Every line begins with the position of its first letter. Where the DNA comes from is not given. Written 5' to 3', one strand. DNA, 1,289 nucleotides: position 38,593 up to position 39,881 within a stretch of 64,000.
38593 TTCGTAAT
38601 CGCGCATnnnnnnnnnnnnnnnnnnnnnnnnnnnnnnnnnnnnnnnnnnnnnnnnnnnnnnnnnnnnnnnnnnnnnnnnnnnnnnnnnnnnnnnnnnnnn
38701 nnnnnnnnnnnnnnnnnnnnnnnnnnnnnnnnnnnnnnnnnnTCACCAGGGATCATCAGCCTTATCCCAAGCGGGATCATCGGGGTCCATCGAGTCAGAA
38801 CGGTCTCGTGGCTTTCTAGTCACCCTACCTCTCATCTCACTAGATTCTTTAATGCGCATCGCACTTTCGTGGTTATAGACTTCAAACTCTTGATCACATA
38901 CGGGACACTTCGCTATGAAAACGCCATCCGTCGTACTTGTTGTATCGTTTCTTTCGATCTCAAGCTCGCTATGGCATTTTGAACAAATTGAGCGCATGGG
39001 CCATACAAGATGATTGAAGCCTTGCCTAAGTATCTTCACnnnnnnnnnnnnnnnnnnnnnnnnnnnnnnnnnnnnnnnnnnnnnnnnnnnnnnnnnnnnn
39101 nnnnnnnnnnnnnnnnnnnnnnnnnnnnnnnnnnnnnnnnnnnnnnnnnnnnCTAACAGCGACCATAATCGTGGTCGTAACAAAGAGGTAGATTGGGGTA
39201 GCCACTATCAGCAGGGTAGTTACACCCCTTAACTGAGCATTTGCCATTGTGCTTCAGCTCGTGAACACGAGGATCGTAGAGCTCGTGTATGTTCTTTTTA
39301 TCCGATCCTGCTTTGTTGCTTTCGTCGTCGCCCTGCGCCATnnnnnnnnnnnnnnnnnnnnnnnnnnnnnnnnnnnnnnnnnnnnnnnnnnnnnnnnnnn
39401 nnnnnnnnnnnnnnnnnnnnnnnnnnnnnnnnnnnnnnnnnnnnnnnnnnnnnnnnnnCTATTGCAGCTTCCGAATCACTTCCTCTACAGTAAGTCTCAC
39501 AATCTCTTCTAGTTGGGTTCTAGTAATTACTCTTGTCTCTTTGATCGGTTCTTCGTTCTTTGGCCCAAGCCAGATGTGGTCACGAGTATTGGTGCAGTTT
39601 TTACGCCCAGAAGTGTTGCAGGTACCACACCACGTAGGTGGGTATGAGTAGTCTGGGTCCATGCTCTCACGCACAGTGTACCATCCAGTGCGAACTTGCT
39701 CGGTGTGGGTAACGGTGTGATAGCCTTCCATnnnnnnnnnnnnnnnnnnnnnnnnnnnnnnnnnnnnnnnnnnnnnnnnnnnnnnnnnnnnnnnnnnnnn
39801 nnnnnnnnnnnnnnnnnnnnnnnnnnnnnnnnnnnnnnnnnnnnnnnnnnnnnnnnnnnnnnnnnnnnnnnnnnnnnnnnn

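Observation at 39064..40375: Three canonical type-III hammerhead ribozymes in the intercistronic spacers of a GC-rich minus-strand operon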

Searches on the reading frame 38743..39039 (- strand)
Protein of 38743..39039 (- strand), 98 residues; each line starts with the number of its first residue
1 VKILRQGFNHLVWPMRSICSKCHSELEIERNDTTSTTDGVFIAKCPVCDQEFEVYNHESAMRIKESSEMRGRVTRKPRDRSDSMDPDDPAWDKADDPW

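Call 12: search_protein_families(library=pfam, max_evalue=0.1, proteins=[window:38743-39039:-])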
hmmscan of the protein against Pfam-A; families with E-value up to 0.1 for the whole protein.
window:38743-39039:- (98 aa): 14 families
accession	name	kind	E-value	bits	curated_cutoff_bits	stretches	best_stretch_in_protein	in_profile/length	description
PF12760.12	Zn_ribbon_IS1595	-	0.0012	19.2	25.4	0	10-25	12-27/46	Transposase zinc-ribbon domain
PF13453.11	Zn_ribbon_TFIIB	-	0.0017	18.2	22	0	44-57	1-14/41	Transcription factor zinc-finger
PF21344.3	Zn_ribbon_LysW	-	0.011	15.8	27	0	19-31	24-36/46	Alpha-aminoadipate carrier protein LysW-like, globular domain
PF01155.25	HypA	-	0.015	15.7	28.9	1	14-65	68-109/112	Hydrogenase/urease nickel incorporation, metallochaperone, hypA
PF24441.1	DUF7560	-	0.016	15.4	27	0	44-54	7-17/44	Family of unknown function (DUF7560)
PF22747.2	Zn_ribbon_DUF2089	-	0.03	14.8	27.6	0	45-54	1-10/32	DUF2089 zinc ribbon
PF22289.1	DmmA-like_C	-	0.034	14.5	27.4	0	39-59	15-35/44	Dimethylamine monooxygenase subunit DmmA-like, C-terminal domain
PF08792.16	A2L_zn_ribbon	-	0.034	14.3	22.9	0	17-32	4-19/33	A2L zinc ribbon domain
PF07191.17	Zn_ribbon_6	-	0.037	14.5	25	0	18-55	2-42/67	Double zinc ribbon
PF12172.15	zf-ChsH2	-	0.05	13.8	23.2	0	10-25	19-34/37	ChsH2, rubredoxin-like zinc ribbon domain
PF08271.17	Zn_Ribbon_TF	-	0.052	13.5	29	0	44-60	2-18/43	TFIIB zinc-binding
PF18912.6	DZR_2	-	0.054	13.8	27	0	16-29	21-35/56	Double zinc ribbon domain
PF24921.1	RING_XB3-XBAT31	-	0.062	13.8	50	1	18-51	21-54/57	E3 ubiquitin-protein ligase XB3/XBAT31 RING finger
PF09723.15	Zn_ribbon_8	-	0.071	13.6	34.4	0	44-55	7-18/41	Zinc ribbon domain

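Call 13: search_protein_families(library=phrogs, max_evalue=0.01, proteins=[window:38743-39039:-])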
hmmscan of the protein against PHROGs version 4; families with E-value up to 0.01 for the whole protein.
window:38743-39039:- (98 aa): 4 families
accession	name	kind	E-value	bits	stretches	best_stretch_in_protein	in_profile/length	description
phrog_2834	-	unknown function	2.8e-06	28.1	1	15-60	14-67/78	-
phrog_6422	-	moron, auxiliary metabolic gene and host takeover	3.8e-05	25.1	1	15-67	6-57/120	Lar-like restriction alleviation protein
phrog_1315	-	unknown function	0.00056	21.1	1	15-70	5-64/108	-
phrog_4875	-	unknown function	0.005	18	1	19-58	15-46/77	-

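Call 70: search_protein_families(library=padloc, max_evalue=0.01, proteins=[window:38743-39039:-])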
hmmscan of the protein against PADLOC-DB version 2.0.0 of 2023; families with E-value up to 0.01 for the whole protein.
window:38743-39039:- (98 aa): 0 families

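Call 82: search_protein_families(library=ncbifam, max_evalue=0.01, proteins=[window:38743-39039:-])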
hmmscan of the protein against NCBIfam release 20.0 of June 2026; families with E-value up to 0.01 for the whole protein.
window:38743-39039:- (98 aa): 0 families

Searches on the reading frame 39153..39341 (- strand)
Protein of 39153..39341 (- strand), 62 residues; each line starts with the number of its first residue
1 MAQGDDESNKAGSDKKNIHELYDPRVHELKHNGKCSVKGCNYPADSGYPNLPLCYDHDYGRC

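Call 12: search_protein_families(library=pfam, max_evalue=0.1, proteins=[window:39153-39341:-])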
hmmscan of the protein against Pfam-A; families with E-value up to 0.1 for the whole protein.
window:39153-39341:- (62 aa): 0 families

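Call 13: search_protein_families(library=phrogs, max_evalue=0.01, proteins=[window:39153-39341:-])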
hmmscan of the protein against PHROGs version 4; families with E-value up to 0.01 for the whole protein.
window:39153-39341:- (62 aa): 0 families

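Call 70: search_protein_families(library=padloc, max_evalue=0.01, proteins=[window:39153-39341:-])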
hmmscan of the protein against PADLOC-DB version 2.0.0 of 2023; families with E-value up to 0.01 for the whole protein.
window:39153-39341:- (62 aa): 0 families

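Call 82: search_protein_families(library=ncbifam, max_evalue=0.01, proteins=[window:39153-39341:-])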
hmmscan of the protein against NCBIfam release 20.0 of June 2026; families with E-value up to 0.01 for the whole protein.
window:39153-39341:- (62 aa): 0 families

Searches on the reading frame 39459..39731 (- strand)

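Call 12: search_protein_families(library=pfam, max_evalue=0.1, proteins=[window:39459-39731:-])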
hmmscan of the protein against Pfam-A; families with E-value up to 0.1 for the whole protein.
window:39459-39731:- (90 aa): 1 family
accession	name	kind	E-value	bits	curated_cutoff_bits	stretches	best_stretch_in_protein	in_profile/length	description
PF25112.1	zf-AtTam37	-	0.05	14.8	27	1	18-53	62-97/111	AtTam37 zinc finger region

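Call 13: search_protein_families(library=phrogs, max_evalue=0.01, proteins=[window:39459-39731:-])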
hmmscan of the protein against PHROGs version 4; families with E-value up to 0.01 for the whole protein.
window:39459-39731:- (90 aa): 0 families

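Call 70: search_protein_families(library=padloc, max_evalue=0.01, proteins=[window:39459-39731:-])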
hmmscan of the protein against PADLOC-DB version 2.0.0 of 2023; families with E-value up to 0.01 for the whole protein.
window:39459-39731:- (90 aa): 0 families

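Call 82: search_protein_families(library=ncbifam, max_evalue=0.01, proteins=[window:39459-39731:-])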
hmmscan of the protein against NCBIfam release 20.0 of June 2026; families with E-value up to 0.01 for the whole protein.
window:39459-39731:- (90 aa): 0 families
